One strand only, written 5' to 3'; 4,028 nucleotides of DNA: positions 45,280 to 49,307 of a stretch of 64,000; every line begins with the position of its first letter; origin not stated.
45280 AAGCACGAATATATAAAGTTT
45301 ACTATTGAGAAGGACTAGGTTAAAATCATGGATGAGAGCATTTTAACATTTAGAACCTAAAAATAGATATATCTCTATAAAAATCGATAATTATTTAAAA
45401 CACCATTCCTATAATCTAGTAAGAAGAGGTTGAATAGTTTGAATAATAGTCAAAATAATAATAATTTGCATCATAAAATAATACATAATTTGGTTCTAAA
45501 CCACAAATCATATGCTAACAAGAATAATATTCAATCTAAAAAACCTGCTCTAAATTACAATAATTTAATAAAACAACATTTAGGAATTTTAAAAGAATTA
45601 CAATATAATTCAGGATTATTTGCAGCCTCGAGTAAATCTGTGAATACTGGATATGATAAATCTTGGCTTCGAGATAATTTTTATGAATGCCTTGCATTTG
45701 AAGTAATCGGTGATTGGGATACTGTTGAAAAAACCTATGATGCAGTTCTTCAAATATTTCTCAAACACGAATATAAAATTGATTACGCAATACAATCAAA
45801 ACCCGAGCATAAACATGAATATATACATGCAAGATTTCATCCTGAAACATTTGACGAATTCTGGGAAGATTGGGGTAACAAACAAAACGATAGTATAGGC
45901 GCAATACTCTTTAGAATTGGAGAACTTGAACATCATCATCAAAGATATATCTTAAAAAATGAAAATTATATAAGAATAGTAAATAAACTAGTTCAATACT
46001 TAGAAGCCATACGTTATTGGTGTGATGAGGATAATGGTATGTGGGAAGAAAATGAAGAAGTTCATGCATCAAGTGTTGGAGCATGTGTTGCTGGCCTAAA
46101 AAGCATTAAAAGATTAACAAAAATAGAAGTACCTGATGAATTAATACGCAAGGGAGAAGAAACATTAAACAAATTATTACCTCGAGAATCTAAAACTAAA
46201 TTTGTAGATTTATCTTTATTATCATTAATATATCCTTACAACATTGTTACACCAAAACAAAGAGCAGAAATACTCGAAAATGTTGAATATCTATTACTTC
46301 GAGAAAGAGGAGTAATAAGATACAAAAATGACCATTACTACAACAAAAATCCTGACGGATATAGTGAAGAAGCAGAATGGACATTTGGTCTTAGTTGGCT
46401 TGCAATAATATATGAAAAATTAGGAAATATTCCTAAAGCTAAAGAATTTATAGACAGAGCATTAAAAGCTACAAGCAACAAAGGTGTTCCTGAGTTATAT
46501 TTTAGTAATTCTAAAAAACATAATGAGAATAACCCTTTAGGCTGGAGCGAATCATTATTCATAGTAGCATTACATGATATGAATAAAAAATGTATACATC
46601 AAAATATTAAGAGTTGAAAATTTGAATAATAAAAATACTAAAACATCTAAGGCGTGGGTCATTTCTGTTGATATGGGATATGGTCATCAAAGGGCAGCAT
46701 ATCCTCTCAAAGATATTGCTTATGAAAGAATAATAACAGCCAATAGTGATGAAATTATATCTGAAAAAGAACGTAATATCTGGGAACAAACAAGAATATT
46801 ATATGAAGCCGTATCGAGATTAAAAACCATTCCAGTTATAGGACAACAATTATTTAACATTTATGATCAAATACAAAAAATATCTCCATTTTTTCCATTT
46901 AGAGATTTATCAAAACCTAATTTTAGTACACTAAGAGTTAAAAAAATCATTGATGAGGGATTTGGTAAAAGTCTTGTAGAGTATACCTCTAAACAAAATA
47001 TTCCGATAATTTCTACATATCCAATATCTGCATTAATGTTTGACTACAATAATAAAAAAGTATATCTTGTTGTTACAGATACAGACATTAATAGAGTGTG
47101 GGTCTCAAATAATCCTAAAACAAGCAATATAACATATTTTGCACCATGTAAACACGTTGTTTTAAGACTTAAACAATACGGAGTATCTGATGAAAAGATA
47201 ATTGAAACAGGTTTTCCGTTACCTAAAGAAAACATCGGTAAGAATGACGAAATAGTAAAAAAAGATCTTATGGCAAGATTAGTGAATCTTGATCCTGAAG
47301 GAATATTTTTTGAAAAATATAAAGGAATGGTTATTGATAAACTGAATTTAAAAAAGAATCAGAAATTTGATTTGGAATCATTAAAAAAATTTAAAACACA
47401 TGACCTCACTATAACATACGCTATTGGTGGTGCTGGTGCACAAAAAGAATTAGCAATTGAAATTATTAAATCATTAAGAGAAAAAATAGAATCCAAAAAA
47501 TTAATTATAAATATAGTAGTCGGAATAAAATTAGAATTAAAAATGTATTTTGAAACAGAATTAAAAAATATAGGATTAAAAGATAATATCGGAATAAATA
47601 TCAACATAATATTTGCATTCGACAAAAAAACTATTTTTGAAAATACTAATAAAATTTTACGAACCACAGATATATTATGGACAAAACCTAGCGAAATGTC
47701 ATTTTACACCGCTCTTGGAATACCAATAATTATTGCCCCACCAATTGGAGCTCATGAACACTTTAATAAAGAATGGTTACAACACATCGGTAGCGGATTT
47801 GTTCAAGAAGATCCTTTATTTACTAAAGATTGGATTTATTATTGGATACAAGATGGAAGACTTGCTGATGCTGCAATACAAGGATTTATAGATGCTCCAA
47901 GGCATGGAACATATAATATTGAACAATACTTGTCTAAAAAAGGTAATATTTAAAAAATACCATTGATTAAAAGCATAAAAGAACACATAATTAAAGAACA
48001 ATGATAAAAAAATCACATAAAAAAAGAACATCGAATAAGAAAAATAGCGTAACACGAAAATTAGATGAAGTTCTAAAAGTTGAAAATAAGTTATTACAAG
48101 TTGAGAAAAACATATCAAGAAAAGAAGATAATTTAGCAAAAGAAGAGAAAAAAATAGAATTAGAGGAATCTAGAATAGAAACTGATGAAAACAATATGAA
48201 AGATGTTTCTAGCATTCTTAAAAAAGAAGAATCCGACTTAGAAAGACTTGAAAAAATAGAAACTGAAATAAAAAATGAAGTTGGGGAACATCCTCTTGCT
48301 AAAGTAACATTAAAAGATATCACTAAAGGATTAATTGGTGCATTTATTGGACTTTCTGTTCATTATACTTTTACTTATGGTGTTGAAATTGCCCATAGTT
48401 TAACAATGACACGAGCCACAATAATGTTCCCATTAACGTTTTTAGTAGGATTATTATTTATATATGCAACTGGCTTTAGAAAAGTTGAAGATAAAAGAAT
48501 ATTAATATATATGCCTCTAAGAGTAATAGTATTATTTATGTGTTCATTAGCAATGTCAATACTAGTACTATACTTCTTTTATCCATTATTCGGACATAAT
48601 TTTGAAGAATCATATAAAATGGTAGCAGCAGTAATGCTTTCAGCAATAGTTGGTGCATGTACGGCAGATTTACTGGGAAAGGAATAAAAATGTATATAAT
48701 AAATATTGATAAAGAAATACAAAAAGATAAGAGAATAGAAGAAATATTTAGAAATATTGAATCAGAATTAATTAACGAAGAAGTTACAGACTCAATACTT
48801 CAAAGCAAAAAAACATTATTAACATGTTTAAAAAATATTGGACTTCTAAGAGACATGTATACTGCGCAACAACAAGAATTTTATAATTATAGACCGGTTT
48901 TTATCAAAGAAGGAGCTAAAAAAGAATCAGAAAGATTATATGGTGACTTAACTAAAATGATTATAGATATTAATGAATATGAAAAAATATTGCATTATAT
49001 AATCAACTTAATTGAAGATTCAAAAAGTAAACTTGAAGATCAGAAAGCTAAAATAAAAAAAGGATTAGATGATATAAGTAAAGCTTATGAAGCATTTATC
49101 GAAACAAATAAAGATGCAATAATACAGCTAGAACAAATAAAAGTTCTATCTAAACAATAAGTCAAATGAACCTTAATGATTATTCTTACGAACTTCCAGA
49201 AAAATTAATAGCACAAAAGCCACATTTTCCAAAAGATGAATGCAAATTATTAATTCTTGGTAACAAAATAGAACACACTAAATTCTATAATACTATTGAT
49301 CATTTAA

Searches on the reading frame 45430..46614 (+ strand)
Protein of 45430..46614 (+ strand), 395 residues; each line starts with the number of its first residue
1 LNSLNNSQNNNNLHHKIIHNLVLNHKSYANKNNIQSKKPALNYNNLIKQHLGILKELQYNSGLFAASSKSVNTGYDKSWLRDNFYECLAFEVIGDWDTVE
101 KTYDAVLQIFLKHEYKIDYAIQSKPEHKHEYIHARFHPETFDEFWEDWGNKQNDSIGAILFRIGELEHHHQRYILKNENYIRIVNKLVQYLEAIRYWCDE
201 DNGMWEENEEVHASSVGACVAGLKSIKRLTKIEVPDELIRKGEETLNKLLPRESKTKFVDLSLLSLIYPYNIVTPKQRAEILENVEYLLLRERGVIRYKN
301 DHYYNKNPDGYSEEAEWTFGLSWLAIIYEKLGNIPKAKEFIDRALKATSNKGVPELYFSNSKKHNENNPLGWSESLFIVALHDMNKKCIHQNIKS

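Call 12: search_protein_families(library=pfam, proteins=[window:45430-46614:+], max_evalue=0.001)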
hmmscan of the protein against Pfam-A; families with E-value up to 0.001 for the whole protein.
window:45430-46614:+ (395 aa): 2 families
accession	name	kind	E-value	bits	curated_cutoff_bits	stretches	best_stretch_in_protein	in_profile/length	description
PF00723.27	Glyco_hydro_15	-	1.8e-15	57.2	22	1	44-289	4-225/427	Glycosyl hydrolases family 15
PF07719.23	TPR_2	-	0.00025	21.4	27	0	320-347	3-30/34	Tetratricopeptide repeat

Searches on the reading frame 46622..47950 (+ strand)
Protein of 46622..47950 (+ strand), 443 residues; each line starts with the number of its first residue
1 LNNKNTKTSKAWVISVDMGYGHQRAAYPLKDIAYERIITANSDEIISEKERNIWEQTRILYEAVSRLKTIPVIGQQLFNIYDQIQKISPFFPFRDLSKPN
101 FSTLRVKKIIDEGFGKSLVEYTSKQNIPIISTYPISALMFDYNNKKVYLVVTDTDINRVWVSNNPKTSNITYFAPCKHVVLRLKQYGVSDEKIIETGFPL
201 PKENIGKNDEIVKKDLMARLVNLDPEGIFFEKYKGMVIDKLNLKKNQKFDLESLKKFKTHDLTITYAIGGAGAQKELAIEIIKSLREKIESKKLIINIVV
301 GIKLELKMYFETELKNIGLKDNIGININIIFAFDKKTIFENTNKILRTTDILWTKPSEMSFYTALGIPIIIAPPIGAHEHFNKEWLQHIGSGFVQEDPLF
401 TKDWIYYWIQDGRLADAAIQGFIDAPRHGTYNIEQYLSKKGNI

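Call 3: search_protein_families(library=pfam, proteins=[window:46622-47950:+], max_evalue=0.01)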
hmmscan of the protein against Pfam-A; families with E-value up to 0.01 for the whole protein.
window:46622-47950:+ (443 aa): 2 families
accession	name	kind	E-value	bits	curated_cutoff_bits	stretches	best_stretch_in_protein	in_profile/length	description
PF22053.2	DUF6938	-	1.7e-16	61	27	1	263-395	39-188/236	Domain of unknown function (DUF6938)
PF06925.17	MGDG_synth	-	0.0077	16.8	25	0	129-199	93-168/169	Monogalactosyldiacylglycerol (MGDG) synthase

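Call 4: search_protein_families(library=ncbifam, proteins=[window:46622-47950:+], max_evalue=0.01)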
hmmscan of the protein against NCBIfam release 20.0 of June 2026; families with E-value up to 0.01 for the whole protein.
window:46622-47950:+ (443 aa): 1 family
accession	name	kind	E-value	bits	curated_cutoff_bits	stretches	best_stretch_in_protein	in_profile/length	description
NF010135.0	PRK13609.1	equivalog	2.8e-09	36.4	500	1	13-203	9-182/388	diglucosyl diacylglycerol synthase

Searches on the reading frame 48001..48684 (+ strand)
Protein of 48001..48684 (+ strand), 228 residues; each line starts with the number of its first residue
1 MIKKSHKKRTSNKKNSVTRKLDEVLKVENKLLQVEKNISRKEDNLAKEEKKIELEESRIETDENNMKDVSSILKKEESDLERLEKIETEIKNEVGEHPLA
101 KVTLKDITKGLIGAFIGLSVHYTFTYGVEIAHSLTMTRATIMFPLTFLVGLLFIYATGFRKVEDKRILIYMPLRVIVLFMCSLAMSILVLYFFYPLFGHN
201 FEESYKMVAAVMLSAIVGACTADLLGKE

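Call 3: search_protein_families(library=pfam, proteins=[window:48001-48684:+], max_evalue=0.01)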
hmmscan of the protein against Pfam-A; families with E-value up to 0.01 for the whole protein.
window:48001-48684:+ (228 aa): 2 families
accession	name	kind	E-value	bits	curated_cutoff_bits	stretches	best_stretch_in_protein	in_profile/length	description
PF09622.15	DUF2391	-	1.3e-07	31.8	22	1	91-224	139-273/275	Putative integral membrane protein (DUF2391)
PF12822.12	ECF_trnsprt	-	0.00066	20.2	30.7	1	113-217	38-152/169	ECF transporter, substrate-specific component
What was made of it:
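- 48001..48687 (+): DUF2391-type membrane protein, 228 aa: a long K/E-rich N-terminal helix followed by a 4-TM bundle. It is the conserved upstream partner of QueA in this clade. Function unknown. Pfam PF09622, 31.8 bits against a cut-off of 22 (call 3).
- On YhhQ/QPTR (Vut_1) or ECF S-component precursor transporter (for the upstream membrane protein 48001-48687): ECF_trnsprt scores 20.2 bits, below the 30.7 cut-off (call 3).
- On DUF2391 (PF09622) (for the upstream membrane protein 48001-48687): 31.8 bits against 22, covering only the C-terminal half of the profile (positions 139-273 of 275) (call 3).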

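Call 4: search_protein_families(library=ncbifam, proteins=[window:48001-48684:+], max_evalue=0.01)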
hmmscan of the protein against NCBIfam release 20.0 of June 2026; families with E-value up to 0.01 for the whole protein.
window:48001-48684:+ (228 aa): 2 families
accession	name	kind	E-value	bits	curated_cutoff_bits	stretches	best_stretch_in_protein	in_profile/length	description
TIGR02169.1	SMC_prok_A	equivalog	1e-06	26.8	729.4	1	4-132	417-546/1165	chromosome segregation protein SMC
TIGR02587.1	TIGR02587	hypoth_equivalog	0.00013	21.5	183.7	1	96-224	137-269/271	TIGR02587 family membrane protein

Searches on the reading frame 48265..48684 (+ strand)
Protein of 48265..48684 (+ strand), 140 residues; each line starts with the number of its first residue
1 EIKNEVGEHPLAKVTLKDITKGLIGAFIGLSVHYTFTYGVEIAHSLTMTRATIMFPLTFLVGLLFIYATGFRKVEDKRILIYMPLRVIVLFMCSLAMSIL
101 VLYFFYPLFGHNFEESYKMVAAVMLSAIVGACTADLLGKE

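Call 63: find_homologous_proteins(query=window:48265-48684:+, max_evalue=0.001)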
Query window:48265-48684:+ (140 aa): 89 proteins with E <= 0.001 among 116 candidates.
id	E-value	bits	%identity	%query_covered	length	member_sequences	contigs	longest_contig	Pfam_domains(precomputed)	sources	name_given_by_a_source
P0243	2.4e-83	295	100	100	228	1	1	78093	PF09622.16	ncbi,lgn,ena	-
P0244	3.3e-74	265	89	100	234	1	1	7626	PF09622.16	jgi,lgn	jgi:uncharacterized membrane protein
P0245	2.0e-73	263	87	100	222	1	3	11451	PF09622.16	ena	-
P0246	9.4e-73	260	85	100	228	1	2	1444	PF09622.16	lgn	-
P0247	2.2e-72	259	86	100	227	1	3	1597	PF09622.16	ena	-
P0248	2.8e-71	256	85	100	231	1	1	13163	PF09622.16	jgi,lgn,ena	-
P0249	5.1e-71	255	81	100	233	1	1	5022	PF09622.16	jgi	jgi:uncharacterized membrane protein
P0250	3.0e-70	252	83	96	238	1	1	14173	-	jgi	jgi:uncharacterized membrane protein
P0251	1.7e-69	250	80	100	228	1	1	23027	-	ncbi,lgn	ncbi:MAG: DUF2391 family protein [Candidatus Woesearchaeota archaeon]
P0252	2.2e-69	249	80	99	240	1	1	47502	-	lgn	-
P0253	3.2e-69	249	81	100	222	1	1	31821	-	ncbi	ncbi:MAG: DUF2391 family protein [Candidatus Woesearchaeota archaeon]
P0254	4.5e-69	248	79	100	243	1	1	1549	PF09622.16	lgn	-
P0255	6.1e-69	248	81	99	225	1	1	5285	PF09622.16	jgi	jgi:uncharacterized membrane protein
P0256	9.7e-69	247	84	100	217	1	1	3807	PF09622.16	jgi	jgi:uncharacterized membrane protein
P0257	5.2e-68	245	81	100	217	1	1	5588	-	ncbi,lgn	-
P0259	1.4e-67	244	81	100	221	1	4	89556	PF09622.16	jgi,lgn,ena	-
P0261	1.9e-67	243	79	100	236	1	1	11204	PF09622.16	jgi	jgi:uncharacterized membrane protein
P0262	2.7e-67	243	79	100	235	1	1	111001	PF09622.16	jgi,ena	-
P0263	2.8e-67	243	79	100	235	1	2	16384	PF09622.16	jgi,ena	-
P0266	6.1e-67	242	79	96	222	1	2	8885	PF09622.16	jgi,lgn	-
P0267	6.6e-67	241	79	100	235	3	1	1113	PF09622.16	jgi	jgi:uncharacterized membrane protein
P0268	6.9e-67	241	78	100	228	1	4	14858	PF09622.16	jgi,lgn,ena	-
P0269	2.1e-66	240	77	100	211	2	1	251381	PF09622.16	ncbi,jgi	jgi:uncharacterized membrane protein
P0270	3.9e-66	239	79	96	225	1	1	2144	PF09622.16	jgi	jgi:uncharacterized membrane protein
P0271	4.1e-66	239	78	96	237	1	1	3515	PF09622.16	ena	-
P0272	4.4e-66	239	79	96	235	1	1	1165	PF09622.16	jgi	jgi:uncharacterized membrane protein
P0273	4.9e-66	239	78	96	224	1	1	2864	PF09622.16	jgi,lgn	jgi:uncharacterized membrane protein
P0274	5.0e-66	239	76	96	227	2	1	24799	PF09622.16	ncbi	-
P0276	7.1e-66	238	76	100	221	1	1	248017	PF09622.16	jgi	-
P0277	7.3e-66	238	76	100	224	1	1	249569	PF09622.16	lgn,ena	-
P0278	2.0e-65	237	76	100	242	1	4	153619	PF09622.16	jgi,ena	jgi:uncharacterized membrane protein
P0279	4.0e-65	236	77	100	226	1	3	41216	PF09622.16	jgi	jgi:uncharacterized membrane protein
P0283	1.9e-64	233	76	96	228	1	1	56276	PF09622.16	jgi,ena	-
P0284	2.8e-64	233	76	96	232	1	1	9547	PF09622.16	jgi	jgi:uncharacterized membrane protein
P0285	7.9e-64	232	77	98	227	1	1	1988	PF09622.16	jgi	jgi:uncharacterized membrane protein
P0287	5.2e-63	229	71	100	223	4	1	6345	PF09622.16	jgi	-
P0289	2.8e-62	226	71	100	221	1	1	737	PF09622.16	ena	-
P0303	3.2e-55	204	66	100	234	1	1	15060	PF09622.16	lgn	-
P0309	5.6e-53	196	62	100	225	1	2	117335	PF09622.16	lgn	-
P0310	1.3e-52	195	61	100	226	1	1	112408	PF09622.16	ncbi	ncbi:MAG: DUF2391 family protein [Candidatus Woesearchaeota archaeon]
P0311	1.4e-52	195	61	100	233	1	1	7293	PF09622.16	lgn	-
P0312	2.6e-52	194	62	100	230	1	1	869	PF09622.16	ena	-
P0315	3.2e-48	181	58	100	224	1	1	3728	PF09622.16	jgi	jgi:uncharacterized membrane protein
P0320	6.9e-43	164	53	100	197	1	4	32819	PF09622.16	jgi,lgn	jgi:uncharacterized membrane protein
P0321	7.6e-43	164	51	100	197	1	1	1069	PF09622.16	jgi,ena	-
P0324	3.7e-42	161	51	100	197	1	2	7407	PF09622.16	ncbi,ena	-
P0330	2.5e-35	139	51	100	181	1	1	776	PF09622.16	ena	-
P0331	4.1e-34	135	50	100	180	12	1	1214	PF09622.16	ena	-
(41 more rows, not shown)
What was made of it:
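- On DUF2391 (PF09622) (for the upstream membrane protein 48001-48687): NCBI names relatives 'DUF2391 family protein' (call 63).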

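Call 71: predict_structure(alignment_id=A3)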
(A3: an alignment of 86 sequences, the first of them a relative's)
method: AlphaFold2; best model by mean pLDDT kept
length: 228 residues; sequences in the alignment: 86
mean_pLDDT: 82.6   pTM: 0.50
mean pLDDT of the five models: 82.6, 81.4, 81.0, 77.9, 77.9
residues with pLDDT >= 90: 93; 70-90: 100; 50-70: 20; < 50: 15
segments of 3 or more residues with pLDDT < 50: 1-15
pLDDT, mean of each block of 10 residues (from residue 1): 38 53 83 90 92 90 85 86 81 59 76 82 88 94 95 84 79 93 95 92 95 92 75
secondary structure, 60 per line:
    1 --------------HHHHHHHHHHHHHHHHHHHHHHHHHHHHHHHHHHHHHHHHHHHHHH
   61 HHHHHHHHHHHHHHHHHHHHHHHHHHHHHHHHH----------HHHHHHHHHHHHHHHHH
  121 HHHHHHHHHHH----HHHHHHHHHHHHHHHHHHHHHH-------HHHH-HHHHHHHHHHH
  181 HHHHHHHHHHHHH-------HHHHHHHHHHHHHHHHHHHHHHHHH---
elements in order: H15-93 H104-131 H136-157 H165-168 H170-193 H201-225
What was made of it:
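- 48001..48687 (+): AF2 model pLDDT 82.6 (call 71).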

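Call 73: fold_search(model_id=the predicted structure, library=pdb)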
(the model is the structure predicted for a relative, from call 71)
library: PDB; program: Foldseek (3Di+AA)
matches with E <= 10: 115; with E <= 0.001: 0
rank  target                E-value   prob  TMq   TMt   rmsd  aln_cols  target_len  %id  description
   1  7bgi_L                1.1e+00  0.13  0.19  0.27  10.4       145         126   14  Photosystem I of a temperature sensitive mutant Chlamydomonas reinhardtii (released 2021-12-08)
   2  6jo5_L                1.2e+00  0.20  0.19  0.30   7.3        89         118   18  Structure of the green algal photosystem I supercomplex with light-harvesting complex I (released 2019-06-19)
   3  7zq9_L2               1.7e+00  0.18  0.19  0.34   8.1       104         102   21  Dimeric PSI of Chlamydomonas reinhardtii at 2.74 A resolution (symmetry expanded) (released 2022-11-23)
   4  8z1w_B                1.7e+00  0.12  0.18  0.16  11.2       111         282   14  Cryo-EM structure of Escherichia coli DppBCDF complex bound to ATPgammaS (released 2025-01-29)
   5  8z1v_B                1.8e+00  0.15  0.17  0.15   9.1        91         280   18  Cryo-EM structure of Escherichia coli DppBCDF in the resting state (released 2025-01-29)
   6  5zgh_L                2.3e+00  0.10  0.17  0.27   8.5        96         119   16  Cryo-EM structure of the red algal PSI-LHCR (released 2018-04-11)
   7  9q6a_B                2.5e+00  0.18  0.23  0.24  11.3       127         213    9  Crystal structure of octameric COMMD-like protein MBK5214510 from Flavobacteriaceae bacterium (released 2025-10-01)
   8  4ons_C                2.8e+00  0.13  0.22  0.24   8.4       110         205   11  Structural and thermodynamic characterization of cadherin-beta-catenin-alpha-catenin complex formation (released 2014-04-09)
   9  7mbz_A                2.8e+00  0.09  0.19  0.19  17.1       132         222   13  Outward facing conformation of the MetNI methionine ABC transporter in complex with lipo-MetQ (released 2021-09-01)
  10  9mgw_L                2.8e+00  0.08  0.18  0.23  10.6       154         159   16  Dunaliella salina PSI-LHCI-TIDI1 supercomplex (released 2025-06-25)
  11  7zq9_L                2.9e+00  0.10  0.21  0.32  10.0       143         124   17  Dimeric PSI of Chlamydomonas reinhardtii at 2.74 A resolution (symmetry expanded) (released 2022-11-23)
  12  8wz2_R                2.9e+00  0.06  0.16  0.13  11.0       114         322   17  Structure of 26RFa-pyroglutamylated RFamide peptide receptor complex (released 2024-06-19)
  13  6ob6_A                3.3e+00  0.08  0.17  0.13  11.0       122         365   17  Human equilibrative nucleoside transporter-1, S-(4-nitrobenzyl)-6-thioinosine bound, merohedrally twinned (released 2019-07-03)
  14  9m4f_L                3.3e+00  0.07  0.17  0.25  13.2       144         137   13  Photosystem I from the eukaryotic filamentous algae (released 2025-08-27)
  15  8uck_c                3.4e+00  0.09  0.22  0.20  11.0       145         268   14  Komagataella pastoris Cytochrome c oxidase (9 subunits) in complex with human VMAT2 (released 2024-10-09)
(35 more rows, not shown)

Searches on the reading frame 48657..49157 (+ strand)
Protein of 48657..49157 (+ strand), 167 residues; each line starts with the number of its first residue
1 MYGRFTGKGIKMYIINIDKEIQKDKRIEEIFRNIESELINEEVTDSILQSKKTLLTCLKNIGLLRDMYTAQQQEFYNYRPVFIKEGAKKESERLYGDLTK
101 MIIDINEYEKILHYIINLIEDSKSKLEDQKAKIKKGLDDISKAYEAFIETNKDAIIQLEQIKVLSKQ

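Call 3: search_protein_families(library=pfam, proteins=[window:48657-49157:+], max_evalue=0.01)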
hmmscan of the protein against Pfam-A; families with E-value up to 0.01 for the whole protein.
window:48657-49157:+ (167 aa): 0 families

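Call 4: search_protein_families(library=ncbifam, proteins=[window:48657-49157:+], max_evalue=0.01)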
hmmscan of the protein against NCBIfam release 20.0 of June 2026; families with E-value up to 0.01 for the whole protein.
window:48657-49157:+ (167 aa): 1 family
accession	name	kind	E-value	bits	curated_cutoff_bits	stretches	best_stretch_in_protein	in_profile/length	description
NF051447.1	HblD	equivalog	0.0073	15.3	650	1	71-152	127-210/409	hemolysin BL lytic component L1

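Call 41: search_protein_families(library=ncbifam, proteins=[window:48690-49157:+], max_evalue=0.001)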
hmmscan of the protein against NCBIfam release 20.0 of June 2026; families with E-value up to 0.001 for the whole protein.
window:48690-49157:+ (156 aa): 0 families
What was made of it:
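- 48690..49160 (+): Small (156 aa) all-helical protein of unknown function between the membrane protein and queA. Gaps to its neighbours are 2 and 5 nt. No Pfam or NCBIfam hit (calls 3, 4, 41).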

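Call 80: predict_structure(protein=window:48690-49157:+)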
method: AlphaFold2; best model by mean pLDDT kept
length: 156 residues; sequences in the alignment: 1
mean_pLDDT: 75.8   pTM: 0.53
mean pLDDT of the five models: 75.8, 68.5, 65.8, 64.9, 51.2
residues with pLDDT >= 90: 17; 70-90: 102; 50-70: 24; < 50: 13
segments of 3 or more residues with pLDDT < 50: 1-12
pLDDT, mean of each block of 10 residues (from residue 1): 42 55 59 73 87 91 86 86 90 90 83 76 76 75 72 70
secondary structure, 60 per line:
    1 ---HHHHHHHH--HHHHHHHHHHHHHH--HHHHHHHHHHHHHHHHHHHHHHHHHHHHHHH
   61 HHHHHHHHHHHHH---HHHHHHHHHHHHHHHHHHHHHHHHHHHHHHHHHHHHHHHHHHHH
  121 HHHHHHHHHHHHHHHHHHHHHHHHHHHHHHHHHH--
elements in order: H4-11 H14-27 H30-73 H77-154
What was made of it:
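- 48690..49160 (+): Single-sequence AF2 model is a helical hairpin, pLDDT 76 (call 80).
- Tried and rejected: The single-sequence model is a helical hairpin and is not informative (call 80).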
